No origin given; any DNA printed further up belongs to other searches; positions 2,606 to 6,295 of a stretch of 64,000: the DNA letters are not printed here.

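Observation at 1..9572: Sirtuin-led, seven-gene translationally coupled operon ending in two giant unknown proteins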

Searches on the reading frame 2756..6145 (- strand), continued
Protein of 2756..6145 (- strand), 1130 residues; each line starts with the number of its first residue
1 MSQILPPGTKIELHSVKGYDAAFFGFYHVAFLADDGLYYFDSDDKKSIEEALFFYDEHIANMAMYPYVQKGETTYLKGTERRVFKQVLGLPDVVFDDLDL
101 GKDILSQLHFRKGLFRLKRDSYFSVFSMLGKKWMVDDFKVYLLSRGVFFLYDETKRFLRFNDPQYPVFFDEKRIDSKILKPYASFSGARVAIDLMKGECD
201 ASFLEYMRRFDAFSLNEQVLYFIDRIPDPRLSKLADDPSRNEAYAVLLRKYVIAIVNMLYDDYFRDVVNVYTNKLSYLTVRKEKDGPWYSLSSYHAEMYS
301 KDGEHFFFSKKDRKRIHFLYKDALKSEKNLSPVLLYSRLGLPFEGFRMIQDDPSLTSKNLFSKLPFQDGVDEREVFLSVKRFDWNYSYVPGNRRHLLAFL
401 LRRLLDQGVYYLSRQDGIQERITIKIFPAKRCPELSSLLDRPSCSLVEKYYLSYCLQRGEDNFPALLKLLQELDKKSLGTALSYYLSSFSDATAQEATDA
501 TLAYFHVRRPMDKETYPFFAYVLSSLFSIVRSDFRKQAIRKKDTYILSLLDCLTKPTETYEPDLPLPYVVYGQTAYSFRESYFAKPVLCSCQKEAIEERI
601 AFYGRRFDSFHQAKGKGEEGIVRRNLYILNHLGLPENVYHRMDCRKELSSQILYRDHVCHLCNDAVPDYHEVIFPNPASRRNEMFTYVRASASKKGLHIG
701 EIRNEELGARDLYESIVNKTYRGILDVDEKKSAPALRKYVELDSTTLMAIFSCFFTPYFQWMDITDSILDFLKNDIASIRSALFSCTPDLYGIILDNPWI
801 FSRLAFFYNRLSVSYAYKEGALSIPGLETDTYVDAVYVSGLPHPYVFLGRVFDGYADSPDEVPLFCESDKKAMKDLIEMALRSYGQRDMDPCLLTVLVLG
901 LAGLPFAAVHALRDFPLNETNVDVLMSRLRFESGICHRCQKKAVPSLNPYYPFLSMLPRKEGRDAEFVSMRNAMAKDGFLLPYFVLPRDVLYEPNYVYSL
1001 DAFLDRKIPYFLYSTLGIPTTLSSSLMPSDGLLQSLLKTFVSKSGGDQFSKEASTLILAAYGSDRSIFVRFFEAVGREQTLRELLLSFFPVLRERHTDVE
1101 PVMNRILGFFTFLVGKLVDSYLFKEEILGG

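Call 33: predict_structure(alignment_id=A1)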
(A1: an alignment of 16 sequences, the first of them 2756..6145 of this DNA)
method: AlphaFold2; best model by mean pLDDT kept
length: 1130 residues; sequences in the alignment: 16
mean_pLDDT: 85.2   pTM: 0.57
mean pLDDT of the five models: 85.2, 85.0, 84.8, 83.8, 82.9
residues with pLDDT >= 90: 456; 70-90: 569; 50-70: 89; < 50: 16
segments of 3 or more residues with pLDDT < 50: 273-285
pLDDT, mean of each block of 10 residues (from residue 1): 63 84 90 93 92 93 83 86 91 91 93 86 72 78 89 71 79 80 88 84 94 93 90 91 90 83 69 46 57 81 84 90 82 91 90 91 91 76 56 77 90 81 88 84 83 83 88 91 89 91 82 85 90 82 68 65 81 91 83 94 88 67 89 89 88 94 85 67 87 90 69 85 85 84 92 89 83 89 88 90 90 91 82 89 93 92 93 94 84 95 94 92 95 92 88 86 87 93 87 88 85 83 86 92 89 92 89 86 91 78 93 92 78
secondary structure, 60 per line:
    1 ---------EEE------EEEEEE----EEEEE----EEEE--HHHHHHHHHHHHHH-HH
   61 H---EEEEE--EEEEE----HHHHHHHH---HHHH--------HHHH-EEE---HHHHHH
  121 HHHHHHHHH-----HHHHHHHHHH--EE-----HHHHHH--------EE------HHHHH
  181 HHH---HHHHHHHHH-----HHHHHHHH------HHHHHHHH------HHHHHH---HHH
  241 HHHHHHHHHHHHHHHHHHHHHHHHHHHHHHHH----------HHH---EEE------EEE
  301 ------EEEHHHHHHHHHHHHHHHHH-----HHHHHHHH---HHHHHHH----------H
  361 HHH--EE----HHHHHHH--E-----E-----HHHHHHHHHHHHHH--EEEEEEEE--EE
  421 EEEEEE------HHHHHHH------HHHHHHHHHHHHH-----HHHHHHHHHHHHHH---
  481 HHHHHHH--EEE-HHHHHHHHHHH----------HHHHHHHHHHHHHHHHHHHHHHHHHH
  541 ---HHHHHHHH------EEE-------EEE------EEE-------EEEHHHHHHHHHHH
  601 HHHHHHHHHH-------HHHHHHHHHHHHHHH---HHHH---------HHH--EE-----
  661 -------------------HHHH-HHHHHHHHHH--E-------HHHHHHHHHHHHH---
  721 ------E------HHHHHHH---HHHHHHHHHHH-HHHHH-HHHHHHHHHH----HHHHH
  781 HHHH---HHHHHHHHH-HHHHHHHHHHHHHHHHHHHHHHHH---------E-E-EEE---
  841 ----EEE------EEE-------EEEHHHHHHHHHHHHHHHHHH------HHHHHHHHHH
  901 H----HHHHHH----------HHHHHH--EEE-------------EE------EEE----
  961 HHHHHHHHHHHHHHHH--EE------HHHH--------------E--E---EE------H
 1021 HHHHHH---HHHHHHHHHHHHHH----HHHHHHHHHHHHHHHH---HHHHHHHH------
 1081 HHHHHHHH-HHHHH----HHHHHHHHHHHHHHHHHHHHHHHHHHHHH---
elements in order (helices of 4 or more, strands of 3 or more residues): E10-12 E19-24 E29-33 E38-41 H44-57 E65-69 E72-76 H81-88 H92-95 H104-107 E109-111 H115-129 H135-144 H154-159 H176-183 H187-195 H201-208 H215-222 H229-234 H238-272 E289-291 E298-300 E307-309 H310-326 H332-339 H343-349 H360-363 H372-378 H393-406 E409-416 E419-426 H433-439 H446-458 H464-477 H481-487 E490-492 H494-504 H515-540 H544-551 E558-560 E568-570 E577-579 E587-589 H590-610 H618-632 H636-639 H680-683 H685-694 H705-717 H734-740 H744-754 H756-760 H762-771 H776-784 H788-796 H798-821 E835-837 E845-847 E854-856 E864-866 H867-884 H891-901 H906-911 H922-927 E930-932 E954-956 H961-976 H987-990 H1020-1026 H1030-1043 H1048-1063 H1067-1074 H1081-1088 H1090-1094 H1099-1127
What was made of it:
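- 2753..6145 (-): G6: 1130-aa protein with no signal peptide, built as a four-fold internal repeat of a beta-meander/helix/'LGLP' module plus a helical region. AF2 pLDDT 85.2 (call 33).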

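Call 35: fold_search(model_id=the predicted structure, library=pdb)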
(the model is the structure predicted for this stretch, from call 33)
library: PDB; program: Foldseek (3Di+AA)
matches with E <= 10: 77; with E <= 0.001: 0
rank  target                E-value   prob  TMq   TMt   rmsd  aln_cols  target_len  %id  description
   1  5x93                  1.4e+00  0.04  0.05  0.10  28.0       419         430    9  Human endothelin receptor type-B in complex with antagonist K-8794 (released 2017-08-16)
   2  3aq0_D                1.9e+00  0.04  0.06  0.13  22.2       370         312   10  Ligand-bound form of Arabidopsis medium/long-chain length prenyl pyrophosphate synthase (surface polar residue mutant) (released 2011-01-19)
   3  7ela_A                1.9e+00  0.02  0.06  0.06  33.8       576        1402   10  Structure of Lassa virus polymerase in complex with 3'-vRNA and Z mutant (F36A) (released 2021-05-05)
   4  5xpr                  2.0e+00  0.04  0.05  0.11  28.7       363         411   10  Human endothelin receptor type-B in complex with antagonist bosentan (released 2017-08-16)
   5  7oeb_L                2.1e+00  0.02  0.06  0.05  30.0       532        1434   10  Lassa virus L protein bound to 3' promoter RNA (well-resolved endonuclease) [3END-ENDO] (released 2021-12-01)
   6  6zbj_A                2.4e+00  0.02  0.06  0.09  35.0       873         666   10  Plasmodium falciparum merozoite surface protein 1 dimer, conformation 1 (released 2021-05-19)
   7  2zii_A                3.0e+00  0.03  0.05  0.11  20.1       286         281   12  Crystal Structure of Yeast Vps74-N-term Truncation Variant (released 2008-04-22)
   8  8iy5_R                3.0e+00  0.02  0.05  0.13  26.4       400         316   10  ETB-Gi complex bound to endothelin-1 (released 2023-08-16)
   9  5gli                  3.0e+00  0.02  0.05  0.10  29.5       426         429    9  Human endothelin receptor type-B in the ligand-free form (released 2016-09-07)
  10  7pvn_B                3.3e+00  0.02  0.05  0.05  18.7       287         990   10  Crystal Structure of Human UBA6 in Complex with ATP (released 2022-08-31)
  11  2zih_D                3.5e+00  0.02  0.05  0.11  20.7       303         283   13  Crystal Structure of Yeast Vps74 (released 2008-04-22)
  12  3qf4_A                3.5e+00  0.01  0.04  0.06  25.8       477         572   10  Crystal structure of a heterodimeric ABC transporter in its inward-facing conformation (released 2012-03-28)
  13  7cfm_A                3.7e+00  0.04  0.04  0.13  15.4       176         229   10  Cryo-EM structure of the P395-bound GPBAR-Gs complex (released 2020-09-09)
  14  8hbd_R                3.7e+00  0.02  0.05  0.13  26.1       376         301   10  Cryo-EM structure of IRL1620-bound ETBR-Gi complex (released 2023-03-22)
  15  6osa_A                4.0e+00  0.03  0.04  0.13  17.3       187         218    8  human Neurotensin Receptor 1 (hNTSR1) - Gi1 Protein Complex in non-canonical conformation (NC state) (released 2019-07-10)
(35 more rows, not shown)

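Call 41: search_protein_families(library=pfam, alignment_id=A4, max_evalue=10)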
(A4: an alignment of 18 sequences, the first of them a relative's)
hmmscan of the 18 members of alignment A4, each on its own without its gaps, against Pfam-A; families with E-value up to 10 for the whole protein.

A. member 1, L008:7035-7517:+ (161 aa): 2 families
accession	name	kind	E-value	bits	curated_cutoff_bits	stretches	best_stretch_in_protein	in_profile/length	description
PF21735.3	RtxA_C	-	0.13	12.8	30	1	88-100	5-17/18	C-terminal repeat from RTX toxins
PF08910.15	Aida_N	-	0.17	12.8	25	1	76-111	13-47/103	Aida N-terminus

B. families by the number of members that match (of 18 scanned): 13 families
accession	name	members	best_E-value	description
PF08910.15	Aida_N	2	0.084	Aida N-terminus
PF09966.14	DUF2200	1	0.021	Uncharacterized protein conserved in bacteria (DUF2200)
PF12339.13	DNAJ_related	1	0.022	DNA-J related protein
PF05823.17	Gp-FAR-1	1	0.032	Nematode fatty acid retinoid binding protein (Gp-FAR-1)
PF07366.18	SnoaL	1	0.036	SnoaL-like polyketide cyclase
PF23988.1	DUF7309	1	0.055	Domain of unknown function (DUF7309)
PF20290.3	MC4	1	0.078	ABC-three component (ABC-3C) system Middle Component 4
PF12323.14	HTH_OrfB_IS605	1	0.11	Helix-turn-helix domain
PF02944.25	BESS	1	0.11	BESS motif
PF21735.3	RtxA_C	1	0.13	C-terminal repeat from RTX toxins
PF18779.7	LRR_RI_capping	1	0.13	Capping Ribonuclease inhibitor Leucine Rich Repeat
PF14164.11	YqzH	1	0.2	YqzH-like protein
PF18947.5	HAMP_2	1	0.21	HAMP domain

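Call 42: search_solved_structures(query=A4, max_evalue=10, show_alignments=3)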
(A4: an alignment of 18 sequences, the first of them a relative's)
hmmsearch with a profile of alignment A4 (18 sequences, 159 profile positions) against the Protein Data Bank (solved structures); distinct sequences matched with E-value up to 10: 10.
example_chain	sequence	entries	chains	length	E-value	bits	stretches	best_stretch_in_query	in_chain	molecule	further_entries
8v3b_a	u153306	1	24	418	0.16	15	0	110-155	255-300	O43_129_+4 component B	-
9u78_A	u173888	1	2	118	0.24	14.4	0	81-118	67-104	Single Chain Protein of De Novo Designed Helix Bundles-4EH2 with KDPV Loop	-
7vrb_A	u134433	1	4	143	0.28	14.3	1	80-132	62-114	SMARCA4 protein,Protein SSXT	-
7dih_A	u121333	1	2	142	0.84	12.7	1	74-115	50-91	Thermoglobin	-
8ek4_A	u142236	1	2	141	0.86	12.7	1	3-109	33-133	Ice-binding protein TIP-99a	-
3l7y_A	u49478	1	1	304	0.97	12.5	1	44-90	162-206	Putative uncharacterized protein smu.1108c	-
5ja5_A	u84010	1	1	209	1.4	12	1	48-137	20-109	Protein TPR1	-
5jgc_A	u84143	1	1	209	1.4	12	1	48-137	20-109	Protein TPR1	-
8xyv_A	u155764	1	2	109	3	10.9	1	47-131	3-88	De novo designed protein 0705-5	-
8oyy_A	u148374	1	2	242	4.7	10.3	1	84-134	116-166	De novo designed soluble GPCR-like protein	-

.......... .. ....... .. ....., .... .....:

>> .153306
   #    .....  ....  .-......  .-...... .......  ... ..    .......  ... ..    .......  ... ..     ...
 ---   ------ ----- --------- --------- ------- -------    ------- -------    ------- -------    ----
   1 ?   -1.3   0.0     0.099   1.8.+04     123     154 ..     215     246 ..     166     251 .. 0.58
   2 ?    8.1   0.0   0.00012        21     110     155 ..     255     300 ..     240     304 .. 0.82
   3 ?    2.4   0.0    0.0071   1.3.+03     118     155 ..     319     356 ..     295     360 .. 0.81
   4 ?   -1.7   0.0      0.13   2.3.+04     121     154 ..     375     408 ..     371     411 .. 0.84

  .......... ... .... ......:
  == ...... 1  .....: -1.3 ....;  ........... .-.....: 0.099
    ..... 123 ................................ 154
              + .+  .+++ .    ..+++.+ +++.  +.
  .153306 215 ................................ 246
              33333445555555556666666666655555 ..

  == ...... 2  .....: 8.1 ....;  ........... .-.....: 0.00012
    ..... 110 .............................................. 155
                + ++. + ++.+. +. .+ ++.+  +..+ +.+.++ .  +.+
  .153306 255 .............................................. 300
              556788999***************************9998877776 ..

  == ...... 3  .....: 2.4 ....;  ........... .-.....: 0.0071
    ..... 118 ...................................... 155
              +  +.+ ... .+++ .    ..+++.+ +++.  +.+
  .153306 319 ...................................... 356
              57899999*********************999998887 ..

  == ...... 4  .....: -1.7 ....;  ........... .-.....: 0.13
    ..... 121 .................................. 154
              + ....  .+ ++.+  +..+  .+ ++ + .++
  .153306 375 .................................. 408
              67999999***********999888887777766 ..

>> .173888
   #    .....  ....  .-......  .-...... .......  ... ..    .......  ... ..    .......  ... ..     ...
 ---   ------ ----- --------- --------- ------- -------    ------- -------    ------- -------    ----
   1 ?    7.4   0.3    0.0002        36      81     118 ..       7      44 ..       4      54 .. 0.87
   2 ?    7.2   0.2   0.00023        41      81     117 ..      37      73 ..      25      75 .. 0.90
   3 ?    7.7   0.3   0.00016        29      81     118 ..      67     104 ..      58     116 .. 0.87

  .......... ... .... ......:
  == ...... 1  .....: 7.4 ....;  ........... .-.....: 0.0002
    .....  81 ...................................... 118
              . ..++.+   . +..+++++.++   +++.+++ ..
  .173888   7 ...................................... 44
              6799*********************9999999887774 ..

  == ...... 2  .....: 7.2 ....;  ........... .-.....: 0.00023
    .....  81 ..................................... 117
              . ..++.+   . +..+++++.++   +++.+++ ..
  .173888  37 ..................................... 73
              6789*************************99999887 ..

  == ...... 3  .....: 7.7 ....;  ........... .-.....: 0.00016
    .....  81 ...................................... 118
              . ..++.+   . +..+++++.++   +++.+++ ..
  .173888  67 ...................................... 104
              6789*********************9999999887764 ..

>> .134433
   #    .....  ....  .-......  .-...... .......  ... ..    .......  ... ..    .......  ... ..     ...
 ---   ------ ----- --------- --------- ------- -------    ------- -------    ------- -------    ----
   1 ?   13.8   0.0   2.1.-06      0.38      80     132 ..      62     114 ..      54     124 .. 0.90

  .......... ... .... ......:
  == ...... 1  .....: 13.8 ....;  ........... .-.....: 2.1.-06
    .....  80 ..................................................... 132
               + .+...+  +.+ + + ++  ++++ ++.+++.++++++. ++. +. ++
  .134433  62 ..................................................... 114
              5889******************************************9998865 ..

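Call 55: search_protein_representatives(alignment_id=A1)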
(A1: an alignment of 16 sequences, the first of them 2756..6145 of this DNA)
Query: 16 sequences, 1134 profile positions. Proteins with E-value up to 0.001 (for the whole library): 176; up to 1e-10: 81; up to 1e-30: 42. The best 150 are listed.
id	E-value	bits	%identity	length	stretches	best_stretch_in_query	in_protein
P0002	0.0e+00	1631.2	-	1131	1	1-1134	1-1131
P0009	0.0e+00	1541.6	-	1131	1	1-1134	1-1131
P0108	0.0e+00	1482.8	-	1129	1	1-1133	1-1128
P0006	0.0e+00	1481.8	-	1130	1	1-1134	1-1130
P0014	0.0e+00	1481.7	-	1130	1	3-1134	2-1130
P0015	0.0e+00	1464.4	-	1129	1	1-1134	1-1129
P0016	0.0e+00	1440.2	-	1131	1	1-1134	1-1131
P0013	0.0e+00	1419.0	-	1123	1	1-1134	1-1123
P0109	0.0e+00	1407.8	-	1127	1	1-1134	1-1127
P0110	0.0e+00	1358.4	-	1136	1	1-1134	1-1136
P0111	0.0e+00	1335.2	-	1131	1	1-1134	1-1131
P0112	0.0e+00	1297.0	-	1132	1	1-1134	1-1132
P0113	0.0e+00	1219.3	-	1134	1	1-1134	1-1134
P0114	0.0e+00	1182.4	-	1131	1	1-1134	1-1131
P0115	0.0e+00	1178.8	-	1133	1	1-1134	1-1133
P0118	0.0e+00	1130.0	-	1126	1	1-1134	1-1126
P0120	0.0e+00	1082.8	-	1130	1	9-1134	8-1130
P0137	6.3e-189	646.7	-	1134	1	13-1131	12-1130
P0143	2.8e-28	114.7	-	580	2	564-921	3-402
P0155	1.2e-19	86.2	-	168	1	970-1130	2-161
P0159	1.7e-17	79.0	-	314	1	571-738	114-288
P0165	4.2e-16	74.4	-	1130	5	6-221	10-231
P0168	4.9e-15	70.9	-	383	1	567-753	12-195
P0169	1.2e-13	66.3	-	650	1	476-675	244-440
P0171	4.6e-13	64.3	-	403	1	560-711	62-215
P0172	6.0e-13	64.0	-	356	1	564-700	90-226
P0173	2.9e-12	61.7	-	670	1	564-699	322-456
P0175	7.3e-12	60.4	-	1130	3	17-221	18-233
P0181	5.5e-11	57.5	-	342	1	565-742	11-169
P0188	8.8e-10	53.5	-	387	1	565-696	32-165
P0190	9.5e-10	53.4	-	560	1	567-676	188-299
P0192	1.1e-09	53.1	-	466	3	557-671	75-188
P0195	5.3e-09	50.9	-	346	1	567-700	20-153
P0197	8.8e-09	50.2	-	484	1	590-668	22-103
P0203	3.5e-08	48.2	-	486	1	590-675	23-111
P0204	3.9e-08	48.0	-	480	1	495-671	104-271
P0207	5.0e-08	47.7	-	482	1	554-697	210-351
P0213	1.6e-07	46.0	-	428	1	518-693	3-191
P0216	2.4e-07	45.4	-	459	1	563-673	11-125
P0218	4.9e-07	44.4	-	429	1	568-702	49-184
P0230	4.0e-06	41.4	-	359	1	568-731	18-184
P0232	4.7e-06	41.1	-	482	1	522-671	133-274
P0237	5.8e-06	40.8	-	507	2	565-678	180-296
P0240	1.1e-05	40.0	-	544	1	844-951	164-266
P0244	1.3e-05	39.6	-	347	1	567-700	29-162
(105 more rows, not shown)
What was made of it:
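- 3941..4480 (-): G6 repeat unit 3 (aa 556-735): Cys/His module ....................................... It is homologous to the N-terminal domain of the phage and plasmid PHROG-19778 family. Profile hits to 150-650 aa proteins at positions of about 560-700 (call 55).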
